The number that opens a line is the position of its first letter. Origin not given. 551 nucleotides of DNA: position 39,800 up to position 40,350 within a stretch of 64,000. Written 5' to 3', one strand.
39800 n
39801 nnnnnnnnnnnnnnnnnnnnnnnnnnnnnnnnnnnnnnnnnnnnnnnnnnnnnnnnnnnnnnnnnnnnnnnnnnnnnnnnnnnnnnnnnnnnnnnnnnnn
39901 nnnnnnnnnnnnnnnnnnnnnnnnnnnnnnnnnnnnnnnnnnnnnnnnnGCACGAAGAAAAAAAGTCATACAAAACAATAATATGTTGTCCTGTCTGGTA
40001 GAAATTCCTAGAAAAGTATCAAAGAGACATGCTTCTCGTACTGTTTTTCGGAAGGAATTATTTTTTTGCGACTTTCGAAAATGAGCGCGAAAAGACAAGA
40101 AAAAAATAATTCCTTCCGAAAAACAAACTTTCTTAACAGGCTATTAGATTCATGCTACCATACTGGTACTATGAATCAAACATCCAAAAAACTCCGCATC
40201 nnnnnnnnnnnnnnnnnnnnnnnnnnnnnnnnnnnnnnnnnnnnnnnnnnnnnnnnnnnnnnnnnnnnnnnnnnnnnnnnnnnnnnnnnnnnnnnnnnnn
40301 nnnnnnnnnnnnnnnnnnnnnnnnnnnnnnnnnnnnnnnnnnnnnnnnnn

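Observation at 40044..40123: Perfect 24-bp inverted repeat with 32-nt spacer in the divergent region between the metalloprotease and hydrogenase genes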

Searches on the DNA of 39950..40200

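Call 43: search_rna_families(source=window, start=39950, end=40200, threshold=evalue, max_evalue=10)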
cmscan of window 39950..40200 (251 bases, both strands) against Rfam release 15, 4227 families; matches with E-value up to 10: 33.
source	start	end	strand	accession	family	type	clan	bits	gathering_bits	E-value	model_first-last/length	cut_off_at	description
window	40043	40124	+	RF03642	MIR5743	Gene; miRNA;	-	35.9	111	1.1e-05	1-81/81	no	MIR5743 microRNA precursor family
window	40040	40127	-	RF04134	MIR7504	Gene; miRNA;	-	33.2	83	0.00018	1-124/124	no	MIR7504 microRNA precursor family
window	40048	40119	-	RF04099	MIR837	Gene; miRNA;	-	32.5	117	4.9e-05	1-122/122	no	MIR837 microRNA precursor family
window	40043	40124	+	RF04134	MIR7504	Gene; miRNA;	-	30.9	83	0.00071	1-124/124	no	MIR7504 microRNA precursor family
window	40028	40134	+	RF01859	Phe_leader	Cis-reg; leader;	-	28.6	55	0.0047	1-125/125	no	Phenylalanine leader peptide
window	40042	40125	-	RF04174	MIR4208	Gene; miRNA;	-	28.1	140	0.016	23-167/191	no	MIR4208 microRNA precursor family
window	40018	40140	-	RF01859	Phe_leader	Cis-reg; leader;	-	28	55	0.0065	1-125/125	no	Phenylalanine leader peptide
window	40048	40119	+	RF04099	MIR837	Gene; miRNA;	-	26.9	117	0.0015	1-122/122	no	MIR837 microRNA precursor family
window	39977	40132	+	RF02316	TtnuHACA9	Gene; snRNA; snoRNA; HACA-box;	-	26.2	100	0.022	1-135/135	no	Tetrahymena snoRNA TtnuHACA9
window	40037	40129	-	RF03323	mir-3613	Gene; miRNA;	-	26.1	91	0.0013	1-86/86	no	mir-3613 microRNA precursor family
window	40041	40124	-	RF03566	mir-4875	Gene; miRNA;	-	25.7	90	0.0029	1-73/73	no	mir-4875 microRNA precursor family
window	40038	40129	-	RF04125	MIR9408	Gene; miRNA;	-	25.1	90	0.0059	1-117/117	no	MIR9408 microRNA precursor family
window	40043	40124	-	RF04205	MIR2606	Gene; miRNA;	-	24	139.7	0.16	1-165/165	no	MIR2606 microRNA precursor family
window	40044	40121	-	RF04127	MIR8007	Gene; miRNA;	-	23.1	195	0.016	1-226/226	no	MIR8007 microRNA precursor family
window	40045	40120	-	RF01913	mir-2778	Gene; miRNA;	-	22.9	86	0.025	1-77/77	no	mir-2778 microRNA precursor family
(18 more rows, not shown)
